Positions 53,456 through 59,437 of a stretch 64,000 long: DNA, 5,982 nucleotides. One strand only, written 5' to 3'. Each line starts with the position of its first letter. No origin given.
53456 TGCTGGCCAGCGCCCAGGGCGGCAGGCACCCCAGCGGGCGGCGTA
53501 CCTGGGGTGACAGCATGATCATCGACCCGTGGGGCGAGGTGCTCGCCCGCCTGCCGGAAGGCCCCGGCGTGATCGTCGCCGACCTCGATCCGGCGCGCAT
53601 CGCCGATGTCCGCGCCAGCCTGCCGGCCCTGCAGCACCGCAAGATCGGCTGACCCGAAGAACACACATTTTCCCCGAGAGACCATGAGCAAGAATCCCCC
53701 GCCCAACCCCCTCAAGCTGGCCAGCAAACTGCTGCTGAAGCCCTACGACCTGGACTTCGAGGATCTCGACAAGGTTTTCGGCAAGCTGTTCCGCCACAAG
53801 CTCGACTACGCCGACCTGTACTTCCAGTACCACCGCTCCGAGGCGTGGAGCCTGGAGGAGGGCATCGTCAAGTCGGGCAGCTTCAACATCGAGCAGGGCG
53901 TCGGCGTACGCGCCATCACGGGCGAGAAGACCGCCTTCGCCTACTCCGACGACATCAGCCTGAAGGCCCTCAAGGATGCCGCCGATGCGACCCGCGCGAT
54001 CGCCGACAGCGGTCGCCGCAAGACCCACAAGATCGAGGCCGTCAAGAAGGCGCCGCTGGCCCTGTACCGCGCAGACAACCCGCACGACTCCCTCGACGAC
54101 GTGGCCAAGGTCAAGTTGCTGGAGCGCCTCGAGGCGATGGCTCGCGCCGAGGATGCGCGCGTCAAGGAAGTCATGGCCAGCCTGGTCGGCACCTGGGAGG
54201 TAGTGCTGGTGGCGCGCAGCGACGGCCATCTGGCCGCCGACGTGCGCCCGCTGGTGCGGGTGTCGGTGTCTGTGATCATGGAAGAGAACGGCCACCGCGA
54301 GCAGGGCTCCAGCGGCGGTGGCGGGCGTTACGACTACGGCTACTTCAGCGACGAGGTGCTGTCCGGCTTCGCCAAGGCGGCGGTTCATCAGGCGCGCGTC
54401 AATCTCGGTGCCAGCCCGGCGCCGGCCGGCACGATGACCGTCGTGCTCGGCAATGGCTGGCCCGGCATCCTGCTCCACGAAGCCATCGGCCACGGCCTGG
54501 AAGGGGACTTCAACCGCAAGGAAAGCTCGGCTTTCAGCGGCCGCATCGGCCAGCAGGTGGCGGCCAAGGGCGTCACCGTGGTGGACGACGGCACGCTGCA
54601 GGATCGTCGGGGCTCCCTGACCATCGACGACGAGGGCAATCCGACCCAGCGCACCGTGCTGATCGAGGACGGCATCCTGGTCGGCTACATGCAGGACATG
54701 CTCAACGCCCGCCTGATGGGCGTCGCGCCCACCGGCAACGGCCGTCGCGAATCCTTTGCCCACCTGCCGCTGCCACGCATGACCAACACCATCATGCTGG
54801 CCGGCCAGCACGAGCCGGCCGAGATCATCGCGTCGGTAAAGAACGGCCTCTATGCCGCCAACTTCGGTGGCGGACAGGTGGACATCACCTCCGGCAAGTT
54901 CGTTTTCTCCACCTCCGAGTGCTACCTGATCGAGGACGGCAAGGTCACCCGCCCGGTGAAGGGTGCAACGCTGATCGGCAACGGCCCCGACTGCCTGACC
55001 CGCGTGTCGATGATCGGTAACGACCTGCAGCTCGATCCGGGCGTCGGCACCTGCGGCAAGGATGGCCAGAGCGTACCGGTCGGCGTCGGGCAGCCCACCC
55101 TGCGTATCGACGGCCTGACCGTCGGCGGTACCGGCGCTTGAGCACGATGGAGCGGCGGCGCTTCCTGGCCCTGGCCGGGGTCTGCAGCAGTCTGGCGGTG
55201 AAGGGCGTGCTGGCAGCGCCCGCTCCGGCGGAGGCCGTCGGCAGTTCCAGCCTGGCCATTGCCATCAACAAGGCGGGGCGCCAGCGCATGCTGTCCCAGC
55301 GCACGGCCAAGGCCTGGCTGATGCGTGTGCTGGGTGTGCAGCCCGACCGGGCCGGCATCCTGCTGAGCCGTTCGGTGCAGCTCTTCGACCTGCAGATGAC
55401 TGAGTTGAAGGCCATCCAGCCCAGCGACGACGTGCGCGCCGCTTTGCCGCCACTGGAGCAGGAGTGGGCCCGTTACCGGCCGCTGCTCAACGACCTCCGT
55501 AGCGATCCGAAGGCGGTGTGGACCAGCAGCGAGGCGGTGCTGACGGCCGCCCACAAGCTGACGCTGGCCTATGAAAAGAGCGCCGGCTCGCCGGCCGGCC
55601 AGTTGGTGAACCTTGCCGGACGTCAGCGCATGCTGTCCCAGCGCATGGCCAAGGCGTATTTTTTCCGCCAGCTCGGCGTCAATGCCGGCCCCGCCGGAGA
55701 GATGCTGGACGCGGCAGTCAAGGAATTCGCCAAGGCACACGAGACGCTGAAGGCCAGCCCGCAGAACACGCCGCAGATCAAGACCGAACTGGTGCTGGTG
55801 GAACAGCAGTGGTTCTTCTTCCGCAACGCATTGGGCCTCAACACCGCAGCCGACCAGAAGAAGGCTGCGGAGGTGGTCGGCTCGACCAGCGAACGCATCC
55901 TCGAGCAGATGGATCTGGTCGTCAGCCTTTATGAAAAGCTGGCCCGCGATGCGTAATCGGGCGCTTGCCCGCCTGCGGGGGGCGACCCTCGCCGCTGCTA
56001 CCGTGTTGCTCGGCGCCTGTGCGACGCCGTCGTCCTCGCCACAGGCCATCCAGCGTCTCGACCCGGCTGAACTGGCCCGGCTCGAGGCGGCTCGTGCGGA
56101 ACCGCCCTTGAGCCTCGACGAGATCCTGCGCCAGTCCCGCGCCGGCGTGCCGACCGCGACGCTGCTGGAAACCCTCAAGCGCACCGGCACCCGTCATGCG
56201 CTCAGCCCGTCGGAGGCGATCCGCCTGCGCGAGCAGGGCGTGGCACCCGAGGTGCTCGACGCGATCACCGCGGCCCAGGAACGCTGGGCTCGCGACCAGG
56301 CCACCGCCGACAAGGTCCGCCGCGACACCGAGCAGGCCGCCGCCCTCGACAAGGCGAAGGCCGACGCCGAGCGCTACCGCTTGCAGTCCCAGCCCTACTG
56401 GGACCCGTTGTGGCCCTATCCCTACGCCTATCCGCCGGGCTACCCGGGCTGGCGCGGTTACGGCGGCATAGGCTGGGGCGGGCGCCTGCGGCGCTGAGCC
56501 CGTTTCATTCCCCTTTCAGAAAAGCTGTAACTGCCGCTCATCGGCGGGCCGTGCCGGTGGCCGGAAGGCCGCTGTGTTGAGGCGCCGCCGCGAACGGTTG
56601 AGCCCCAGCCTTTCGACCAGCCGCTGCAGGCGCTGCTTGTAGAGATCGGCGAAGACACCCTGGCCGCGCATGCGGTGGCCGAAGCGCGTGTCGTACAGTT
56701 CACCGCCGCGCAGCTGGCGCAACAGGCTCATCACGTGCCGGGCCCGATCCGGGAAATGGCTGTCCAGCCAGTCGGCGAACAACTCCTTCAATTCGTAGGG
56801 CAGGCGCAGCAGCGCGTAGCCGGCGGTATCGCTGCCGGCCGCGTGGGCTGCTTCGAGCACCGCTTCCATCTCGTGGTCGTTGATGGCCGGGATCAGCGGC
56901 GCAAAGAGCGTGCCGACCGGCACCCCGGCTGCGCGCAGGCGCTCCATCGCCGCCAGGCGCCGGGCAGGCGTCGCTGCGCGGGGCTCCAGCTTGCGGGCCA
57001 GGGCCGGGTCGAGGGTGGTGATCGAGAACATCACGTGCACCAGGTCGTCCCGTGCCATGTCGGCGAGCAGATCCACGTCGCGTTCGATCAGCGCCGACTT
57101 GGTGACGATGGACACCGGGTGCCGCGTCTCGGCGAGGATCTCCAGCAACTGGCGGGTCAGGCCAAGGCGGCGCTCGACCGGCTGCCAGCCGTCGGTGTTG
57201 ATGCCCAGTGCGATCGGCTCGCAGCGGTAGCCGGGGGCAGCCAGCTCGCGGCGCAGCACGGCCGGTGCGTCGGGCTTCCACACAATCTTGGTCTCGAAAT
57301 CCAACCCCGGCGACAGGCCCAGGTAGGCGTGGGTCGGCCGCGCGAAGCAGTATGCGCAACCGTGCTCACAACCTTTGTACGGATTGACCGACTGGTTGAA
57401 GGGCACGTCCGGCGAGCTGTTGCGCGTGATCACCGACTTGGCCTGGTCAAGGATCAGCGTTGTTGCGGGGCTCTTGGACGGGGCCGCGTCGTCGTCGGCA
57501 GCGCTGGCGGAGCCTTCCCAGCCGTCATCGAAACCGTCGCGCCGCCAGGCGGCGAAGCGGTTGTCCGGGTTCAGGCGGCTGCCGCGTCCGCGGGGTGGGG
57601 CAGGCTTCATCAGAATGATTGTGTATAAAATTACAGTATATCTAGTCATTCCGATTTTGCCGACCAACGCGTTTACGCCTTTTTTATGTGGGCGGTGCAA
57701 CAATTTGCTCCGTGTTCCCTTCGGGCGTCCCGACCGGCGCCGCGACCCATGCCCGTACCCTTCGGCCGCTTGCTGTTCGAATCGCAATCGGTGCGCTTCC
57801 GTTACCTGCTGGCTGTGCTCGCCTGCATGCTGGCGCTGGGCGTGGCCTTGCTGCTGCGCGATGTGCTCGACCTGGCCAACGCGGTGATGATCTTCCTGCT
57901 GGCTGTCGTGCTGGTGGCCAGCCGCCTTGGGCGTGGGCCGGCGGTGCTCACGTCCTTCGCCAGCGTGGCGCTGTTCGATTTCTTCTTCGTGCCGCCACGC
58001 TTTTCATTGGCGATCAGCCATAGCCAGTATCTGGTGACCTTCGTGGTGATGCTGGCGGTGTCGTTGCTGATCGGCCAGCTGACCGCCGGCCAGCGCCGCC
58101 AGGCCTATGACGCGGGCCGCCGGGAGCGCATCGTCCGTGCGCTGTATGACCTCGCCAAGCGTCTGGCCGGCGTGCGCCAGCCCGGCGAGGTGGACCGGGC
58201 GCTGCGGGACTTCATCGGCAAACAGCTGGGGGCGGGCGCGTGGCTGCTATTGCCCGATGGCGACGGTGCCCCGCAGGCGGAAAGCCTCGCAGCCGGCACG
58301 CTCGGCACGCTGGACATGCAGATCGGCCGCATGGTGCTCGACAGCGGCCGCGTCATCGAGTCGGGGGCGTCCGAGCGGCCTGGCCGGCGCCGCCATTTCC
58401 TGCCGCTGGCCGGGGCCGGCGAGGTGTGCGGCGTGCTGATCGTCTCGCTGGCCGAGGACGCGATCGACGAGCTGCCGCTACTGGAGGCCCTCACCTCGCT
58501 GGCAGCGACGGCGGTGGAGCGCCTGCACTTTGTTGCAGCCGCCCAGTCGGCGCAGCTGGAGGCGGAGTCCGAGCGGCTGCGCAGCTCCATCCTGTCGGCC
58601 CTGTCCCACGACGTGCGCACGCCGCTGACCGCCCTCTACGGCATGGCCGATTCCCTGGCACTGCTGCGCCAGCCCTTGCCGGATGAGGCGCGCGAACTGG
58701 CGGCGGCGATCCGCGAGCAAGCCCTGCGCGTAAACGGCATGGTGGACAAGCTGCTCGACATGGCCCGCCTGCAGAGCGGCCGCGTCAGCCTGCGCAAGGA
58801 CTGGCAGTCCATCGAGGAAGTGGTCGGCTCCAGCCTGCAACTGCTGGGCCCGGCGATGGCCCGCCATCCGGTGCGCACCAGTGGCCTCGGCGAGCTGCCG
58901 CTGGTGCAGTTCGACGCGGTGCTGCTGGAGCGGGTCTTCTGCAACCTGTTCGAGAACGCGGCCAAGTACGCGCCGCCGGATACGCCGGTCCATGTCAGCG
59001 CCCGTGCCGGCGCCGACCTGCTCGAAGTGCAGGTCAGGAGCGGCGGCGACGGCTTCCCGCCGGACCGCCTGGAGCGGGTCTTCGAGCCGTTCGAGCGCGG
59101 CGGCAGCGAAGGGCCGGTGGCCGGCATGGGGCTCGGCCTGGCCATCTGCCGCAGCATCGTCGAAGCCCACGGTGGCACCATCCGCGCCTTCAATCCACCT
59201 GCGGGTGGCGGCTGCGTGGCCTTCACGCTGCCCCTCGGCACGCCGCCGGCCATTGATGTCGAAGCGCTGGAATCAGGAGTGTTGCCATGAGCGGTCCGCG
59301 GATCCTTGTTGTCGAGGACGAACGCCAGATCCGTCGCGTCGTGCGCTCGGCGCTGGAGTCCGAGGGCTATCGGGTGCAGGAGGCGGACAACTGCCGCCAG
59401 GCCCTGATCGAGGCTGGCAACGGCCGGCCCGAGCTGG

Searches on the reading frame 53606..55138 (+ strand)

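Call 80: search_protein_families(library=pfam, proteins=[window:53606-55138:+], max_evalue=1e-10)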
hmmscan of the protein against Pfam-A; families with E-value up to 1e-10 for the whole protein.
window:53606-55138:+ (511 aa): 3 families
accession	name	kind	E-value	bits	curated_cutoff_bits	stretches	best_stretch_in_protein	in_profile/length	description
PF19289.4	PmbA_TldD_3rd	-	4.5e-68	229.1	22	1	275-508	2-220/220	PmbA/TldA metallopeptidase C-terminal domain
PF19290.4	PmbA_TldD_2nd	-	1.5e-20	74.1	20.9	1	159-267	2-109/109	PmbA/TldA metallopeptidase central domain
PF01523.21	PmbA_TldD_1st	-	1.2e-15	57.8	20.9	1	69-133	1-65/65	PmbA/TldA metallopeptidase domain 1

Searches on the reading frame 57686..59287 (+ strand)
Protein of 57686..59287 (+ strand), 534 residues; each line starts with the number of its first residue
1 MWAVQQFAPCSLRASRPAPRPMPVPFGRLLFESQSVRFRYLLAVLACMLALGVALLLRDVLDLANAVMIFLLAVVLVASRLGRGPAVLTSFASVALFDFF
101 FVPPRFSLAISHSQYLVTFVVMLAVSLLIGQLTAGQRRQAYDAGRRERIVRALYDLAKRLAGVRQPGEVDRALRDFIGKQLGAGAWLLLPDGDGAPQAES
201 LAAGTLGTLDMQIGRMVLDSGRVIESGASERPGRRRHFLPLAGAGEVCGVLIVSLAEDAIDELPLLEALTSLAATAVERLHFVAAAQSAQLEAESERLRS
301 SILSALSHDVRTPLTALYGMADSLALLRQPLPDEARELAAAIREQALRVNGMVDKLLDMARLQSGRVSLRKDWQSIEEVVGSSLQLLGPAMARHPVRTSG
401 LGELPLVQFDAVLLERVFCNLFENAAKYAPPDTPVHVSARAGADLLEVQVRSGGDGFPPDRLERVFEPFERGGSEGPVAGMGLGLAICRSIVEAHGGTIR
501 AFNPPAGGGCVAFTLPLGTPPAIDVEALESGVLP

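Call 80: search_protein_families(library=pfam, proteins=[window:57686-59287:+], max_evalue=1e-10)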
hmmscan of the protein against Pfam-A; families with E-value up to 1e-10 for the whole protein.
window:57686-59287:+ (534 aa): 3 families
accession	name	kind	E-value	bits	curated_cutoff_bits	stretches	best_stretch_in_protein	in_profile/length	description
PF13493.11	DUF4118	-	3.6e-33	114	28.4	1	40-146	1-107/107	Domain of unknown function (DUF4118)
PF02518.31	HATPase_c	-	8.5e-24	84.6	26.4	1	410-518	2-110/111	Histidine kinase-, DNA gyrase B-, and HSP90-like ATPase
PF00512.31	HisKA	-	8.4e-15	55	26.9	1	299-365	2-66/66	His Kinase A (phospho-acceptor) domain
